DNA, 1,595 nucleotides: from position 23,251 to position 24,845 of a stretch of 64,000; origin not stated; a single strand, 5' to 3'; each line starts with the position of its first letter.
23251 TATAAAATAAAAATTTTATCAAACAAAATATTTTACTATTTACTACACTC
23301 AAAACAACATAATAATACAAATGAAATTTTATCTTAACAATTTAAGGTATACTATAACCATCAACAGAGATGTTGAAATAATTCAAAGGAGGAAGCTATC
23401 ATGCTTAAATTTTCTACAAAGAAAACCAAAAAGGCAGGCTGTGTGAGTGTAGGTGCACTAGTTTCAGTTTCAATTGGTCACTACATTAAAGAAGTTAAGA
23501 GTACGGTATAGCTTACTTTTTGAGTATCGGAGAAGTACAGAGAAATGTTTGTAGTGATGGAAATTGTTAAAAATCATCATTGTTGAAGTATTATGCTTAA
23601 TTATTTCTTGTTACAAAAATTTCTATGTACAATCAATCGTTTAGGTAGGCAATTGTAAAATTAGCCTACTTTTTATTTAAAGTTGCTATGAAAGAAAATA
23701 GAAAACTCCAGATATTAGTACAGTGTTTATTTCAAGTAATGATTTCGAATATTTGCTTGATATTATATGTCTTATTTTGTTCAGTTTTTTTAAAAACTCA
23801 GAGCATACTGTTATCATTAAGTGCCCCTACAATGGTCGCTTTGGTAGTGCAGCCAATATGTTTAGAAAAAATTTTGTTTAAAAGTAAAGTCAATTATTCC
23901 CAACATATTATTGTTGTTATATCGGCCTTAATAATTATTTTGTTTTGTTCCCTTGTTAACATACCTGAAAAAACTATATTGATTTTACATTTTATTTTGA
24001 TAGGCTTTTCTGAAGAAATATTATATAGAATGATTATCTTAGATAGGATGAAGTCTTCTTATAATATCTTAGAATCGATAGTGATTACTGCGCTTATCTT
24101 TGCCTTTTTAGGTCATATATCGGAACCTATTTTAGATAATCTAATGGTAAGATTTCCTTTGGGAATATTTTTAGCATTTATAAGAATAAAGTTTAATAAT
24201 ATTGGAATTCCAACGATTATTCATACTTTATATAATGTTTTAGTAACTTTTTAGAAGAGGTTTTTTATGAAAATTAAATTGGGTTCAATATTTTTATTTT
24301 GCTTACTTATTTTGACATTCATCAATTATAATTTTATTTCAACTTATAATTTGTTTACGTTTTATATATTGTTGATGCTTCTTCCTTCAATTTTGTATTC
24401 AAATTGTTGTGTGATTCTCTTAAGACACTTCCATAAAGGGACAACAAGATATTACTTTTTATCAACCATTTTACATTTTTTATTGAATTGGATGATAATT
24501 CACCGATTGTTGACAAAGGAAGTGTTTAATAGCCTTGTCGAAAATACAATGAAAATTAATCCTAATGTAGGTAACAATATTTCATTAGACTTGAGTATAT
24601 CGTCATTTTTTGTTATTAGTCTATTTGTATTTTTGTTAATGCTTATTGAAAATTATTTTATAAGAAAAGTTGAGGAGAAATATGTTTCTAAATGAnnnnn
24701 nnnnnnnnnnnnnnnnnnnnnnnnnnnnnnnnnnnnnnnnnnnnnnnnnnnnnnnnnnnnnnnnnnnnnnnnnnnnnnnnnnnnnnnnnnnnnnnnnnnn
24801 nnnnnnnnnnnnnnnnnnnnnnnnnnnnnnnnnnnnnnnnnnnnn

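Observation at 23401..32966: Radical-SAM/SPASM RiPP-like locus with its own LytTR two-component system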

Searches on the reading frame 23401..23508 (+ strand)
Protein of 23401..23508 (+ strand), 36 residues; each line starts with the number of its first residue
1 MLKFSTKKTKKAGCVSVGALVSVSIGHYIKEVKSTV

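Call 7: search_protein_families(library=pfam, proteins=[window:23401-23508:+], max_evalue=0.01)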
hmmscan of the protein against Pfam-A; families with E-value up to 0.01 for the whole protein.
seq(36 aa): 0 families

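Call 8: search_protein_families(library=ncbifam, proteins=[window:23401-23508:+], max_evalue=0.01)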
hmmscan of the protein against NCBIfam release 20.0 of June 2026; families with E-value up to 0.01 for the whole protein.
seq(36 aa): 0 families

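Call 77: search_protein_representatives(protein=window:23401-23508:+)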
Query: 36 residues. Proteins with E-value up to 0.001 (for the whole library): 5; up to 1e-10: 1; up to 1e-30: 0. The best 5 are listed.
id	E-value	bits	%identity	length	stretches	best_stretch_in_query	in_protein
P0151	2.7e-13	62.4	94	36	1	1-36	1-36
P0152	3.1e-07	44.3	67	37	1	1-36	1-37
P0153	1.2e-06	42.6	69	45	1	1-36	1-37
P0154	1.8e-05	39.1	61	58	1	1-36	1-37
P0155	2.2e-05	38.9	61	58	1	1-36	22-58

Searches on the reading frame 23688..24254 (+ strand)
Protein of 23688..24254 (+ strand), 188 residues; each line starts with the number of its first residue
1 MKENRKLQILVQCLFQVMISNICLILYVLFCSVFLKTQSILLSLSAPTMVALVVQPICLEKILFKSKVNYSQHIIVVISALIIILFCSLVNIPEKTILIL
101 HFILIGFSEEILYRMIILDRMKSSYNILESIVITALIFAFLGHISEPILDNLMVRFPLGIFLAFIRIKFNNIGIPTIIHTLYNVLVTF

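Call 7: search_protein_families(library=pfam, proteins=[window:23688-24254:+], max_evalue=0.01)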
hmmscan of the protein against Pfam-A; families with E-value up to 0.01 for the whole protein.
window:23688-24254:+ (188 aa): 1 family
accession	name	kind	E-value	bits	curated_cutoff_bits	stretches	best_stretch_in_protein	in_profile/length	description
PF02517.21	Rce1-like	-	7.9e-14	52.2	22.4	1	97-185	7-93/93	Type II CAAX prenyl endopeptidase Rce1-like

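Call 8: search_protein_families(library=ncbifam, proteins=[window:23688-24254:+], max_evalue=0.01)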
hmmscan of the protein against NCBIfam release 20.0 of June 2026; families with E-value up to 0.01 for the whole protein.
window:23688-24254:+ (188 aa): 6 families
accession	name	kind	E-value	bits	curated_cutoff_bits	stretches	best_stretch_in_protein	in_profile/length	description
NF040914.1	Mrt_core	domain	1.3e-06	28.4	100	1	97-187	3-102/108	myxosortase family intramembrane protease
NF041647.1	ABC_perm_CPBP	equivalog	1.3e-06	27.5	435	1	12-186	451-630/636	ABC transporter permease subunit/CPBP intramembrane protease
NF040594.1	CPBP_fam_MrtC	equivalog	8.7e-06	25.6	195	1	99-185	119-214/221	myxosortase MrtC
NF040589.1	CPBP_Synerg_MrtS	equivalog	2.6e-05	24.5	130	1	103-184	81-161/170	Synerg-CTERM system glutamic-type intramembrane protease MrtS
NF040674.1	CPBP_fam_MrtP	equivalog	6.6e-05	22.6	250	1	97-187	248-347/354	myxosortase MrtP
NF033192.3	CPBP_JDVT_MrtJ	equivalog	0.00014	22.5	75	1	106-185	9-94/98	JDVT-CTERM system glutamic-type intramembrane protease MrtJ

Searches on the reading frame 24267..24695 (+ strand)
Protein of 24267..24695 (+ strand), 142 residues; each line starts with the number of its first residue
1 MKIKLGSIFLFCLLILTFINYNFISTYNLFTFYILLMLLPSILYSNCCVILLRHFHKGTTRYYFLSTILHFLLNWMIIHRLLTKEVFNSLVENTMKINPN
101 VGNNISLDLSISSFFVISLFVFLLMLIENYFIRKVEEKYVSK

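Call 7: search_protein_families(library=pfam, proteins=[window:24267-24695:+], max_evalue=0.01)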
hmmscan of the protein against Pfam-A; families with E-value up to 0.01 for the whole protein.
window:24267-24695:+ (142 aa): 0 families

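Call 8: search_protein_families(library=ncbifam, proteins=[window:24267-24695:+], max_evalue=0.01)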
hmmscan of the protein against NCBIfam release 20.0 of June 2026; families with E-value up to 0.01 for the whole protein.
window:24267-24695:+ (142 aa): 0 families

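Call 63: list_cluster_members(proteins=[window:23401-23508:+, P0041, window:24267-24695:+])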
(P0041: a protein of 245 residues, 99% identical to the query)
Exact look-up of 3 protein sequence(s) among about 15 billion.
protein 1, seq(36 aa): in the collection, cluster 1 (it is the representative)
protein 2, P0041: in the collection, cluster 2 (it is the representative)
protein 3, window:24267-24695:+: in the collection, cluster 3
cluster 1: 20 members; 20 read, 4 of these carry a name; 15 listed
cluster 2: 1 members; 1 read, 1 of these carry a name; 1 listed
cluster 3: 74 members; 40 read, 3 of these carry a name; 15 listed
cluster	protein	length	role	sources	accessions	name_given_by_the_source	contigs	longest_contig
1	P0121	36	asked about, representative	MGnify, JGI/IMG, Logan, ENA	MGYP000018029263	FL=1 | hypothetical protein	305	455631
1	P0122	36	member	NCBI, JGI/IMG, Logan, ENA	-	hypothetical protein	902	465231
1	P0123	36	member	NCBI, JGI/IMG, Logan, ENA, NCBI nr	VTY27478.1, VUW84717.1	Uncharacterised protein [Streptococcus salivarius]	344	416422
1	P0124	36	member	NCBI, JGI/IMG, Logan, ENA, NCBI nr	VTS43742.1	Uncharacterised protein [Streptococcus anginosus]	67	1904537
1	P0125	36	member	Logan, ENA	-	-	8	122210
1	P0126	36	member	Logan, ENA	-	-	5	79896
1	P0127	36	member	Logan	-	-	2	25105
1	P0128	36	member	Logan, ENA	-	-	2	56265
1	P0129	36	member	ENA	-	-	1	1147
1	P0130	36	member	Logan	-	-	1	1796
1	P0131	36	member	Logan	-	-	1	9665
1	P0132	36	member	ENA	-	-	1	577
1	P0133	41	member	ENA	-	-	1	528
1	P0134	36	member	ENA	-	-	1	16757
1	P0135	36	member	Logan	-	-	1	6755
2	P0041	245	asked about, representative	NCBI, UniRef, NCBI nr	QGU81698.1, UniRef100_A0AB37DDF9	hypothetical protein BSR19_11255 (plasmid) [Streptococcus salivarius] | Radical SAM core domain-containing protein n=1 Tax=Streptococcus salivarius TaxID=1304 ... | hypothetical protein BSR19_11255 [Streptococcus salivarius]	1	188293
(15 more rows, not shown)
